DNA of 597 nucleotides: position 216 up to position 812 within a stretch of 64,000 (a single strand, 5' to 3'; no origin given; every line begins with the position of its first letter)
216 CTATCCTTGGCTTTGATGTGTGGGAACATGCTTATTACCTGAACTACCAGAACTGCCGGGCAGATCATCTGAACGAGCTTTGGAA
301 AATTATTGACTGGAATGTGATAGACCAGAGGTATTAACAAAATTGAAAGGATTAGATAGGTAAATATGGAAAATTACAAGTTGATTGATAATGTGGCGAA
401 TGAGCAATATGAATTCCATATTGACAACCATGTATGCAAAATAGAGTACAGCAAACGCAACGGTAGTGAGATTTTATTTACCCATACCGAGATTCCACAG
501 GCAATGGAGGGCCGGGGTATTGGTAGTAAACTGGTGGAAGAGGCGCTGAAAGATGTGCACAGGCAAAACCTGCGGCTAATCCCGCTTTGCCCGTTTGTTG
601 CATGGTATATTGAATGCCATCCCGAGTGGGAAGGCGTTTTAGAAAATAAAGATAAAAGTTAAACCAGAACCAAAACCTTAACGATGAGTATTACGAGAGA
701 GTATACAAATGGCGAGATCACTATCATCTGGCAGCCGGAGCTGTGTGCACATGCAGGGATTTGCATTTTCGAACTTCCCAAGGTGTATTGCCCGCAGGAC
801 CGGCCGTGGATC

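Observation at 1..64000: About 22-23 accessory loci are broken while every recognisable core gene is intact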

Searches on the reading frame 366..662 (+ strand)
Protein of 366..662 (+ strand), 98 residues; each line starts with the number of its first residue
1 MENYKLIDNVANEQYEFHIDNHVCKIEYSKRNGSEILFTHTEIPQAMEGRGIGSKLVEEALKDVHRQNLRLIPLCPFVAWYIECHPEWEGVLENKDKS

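Call 19: find_encoding_contigs(protein=window:366-662:+, flank=10000, max_places=10)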
Protein window:366-662:+ (98 aa): 11 contigs read that carry it; 10 places shown.
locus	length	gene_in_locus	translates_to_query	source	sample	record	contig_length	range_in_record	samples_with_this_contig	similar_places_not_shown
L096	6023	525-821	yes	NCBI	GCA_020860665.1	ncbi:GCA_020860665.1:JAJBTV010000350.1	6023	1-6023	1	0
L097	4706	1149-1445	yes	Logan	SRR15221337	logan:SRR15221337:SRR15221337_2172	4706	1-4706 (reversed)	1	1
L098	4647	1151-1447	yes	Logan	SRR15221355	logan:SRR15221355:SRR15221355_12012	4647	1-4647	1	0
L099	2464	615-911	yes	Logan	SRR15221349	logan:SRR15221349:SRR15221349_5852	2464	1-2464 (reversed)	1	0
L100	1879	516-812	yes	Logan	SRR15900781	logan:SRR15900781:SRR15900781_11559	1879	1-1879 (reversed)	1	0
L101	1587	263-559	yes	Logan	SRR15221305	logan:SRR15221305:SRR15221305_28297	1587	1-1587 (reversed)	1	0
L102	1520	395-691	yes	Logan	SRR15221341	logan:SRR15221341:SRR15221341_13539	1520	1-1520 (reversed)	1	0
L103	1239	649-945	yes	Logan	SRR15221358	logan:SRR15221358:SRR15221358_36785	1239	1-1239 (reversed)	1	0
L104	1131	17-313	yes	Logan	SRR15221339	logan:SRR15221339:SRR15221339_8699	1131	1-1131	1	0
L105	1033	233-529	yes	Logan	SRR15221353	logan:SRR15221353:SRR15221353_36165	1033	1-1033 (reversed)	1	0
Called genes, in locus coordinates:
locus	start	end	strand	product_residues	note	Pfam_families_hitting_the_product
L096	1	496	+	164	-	PF00081:Sod_Fe_N, PF02777:Sod_Fe_C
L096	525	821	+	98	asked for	PF14542:Acetyltransf_CG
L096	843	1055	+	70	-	PF06902:Fer4_19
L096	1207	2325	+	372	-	PF14289:DUF4369, PF08534:Redoxin, PF00578:AhpC-TSA, PF00085:Thioredoxin, PF13098:Thioredoxin_2 (weak), PF13905:Thioredoxin_8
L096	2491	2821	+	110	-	-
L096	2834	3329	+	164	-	PF01408:GFO_IDH_MocA, PF02894:GFO_IDH_MocA_C, PF22725:GFO_IDH_MocA_C3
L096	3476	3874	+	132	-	-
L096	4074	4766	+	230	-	-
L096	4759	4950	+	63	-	-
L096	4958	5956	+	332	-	PF14057:GGGtGRT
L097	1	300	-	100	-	?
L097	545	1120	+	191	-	PF00081:Sod_Fe_N, PF02777:Sod_Fe_C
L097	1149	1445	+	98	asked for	PF14542:Acetyltransf_CG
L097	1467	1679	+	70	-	PF06902:Fer4_19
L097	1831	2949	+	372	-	PF14289:DUF4369, PF08534:Redoxin, PF00578:AhpC-TSA, PF00085:Thioredoxin, PF13098:Thioredoxin_2, PF13905:Thioredoxin_8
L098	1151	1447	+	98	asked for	PF14542:Acetyltransf_CG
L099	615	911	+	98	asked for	PF14542:Acetyltransf_CG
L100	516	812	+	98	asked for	PF14542:Acetyltransf_CG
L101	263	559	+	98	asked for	PF14542:Acetyltransf_CG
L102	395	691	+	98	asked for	PF14542:Acetyltransf_CG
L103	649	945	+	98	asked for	PF14542:Acetyltransf_CG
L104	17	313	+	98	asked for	PF14542:Acetyltransf_CG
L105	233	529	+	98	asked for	PF14542:Acetyltransf_CG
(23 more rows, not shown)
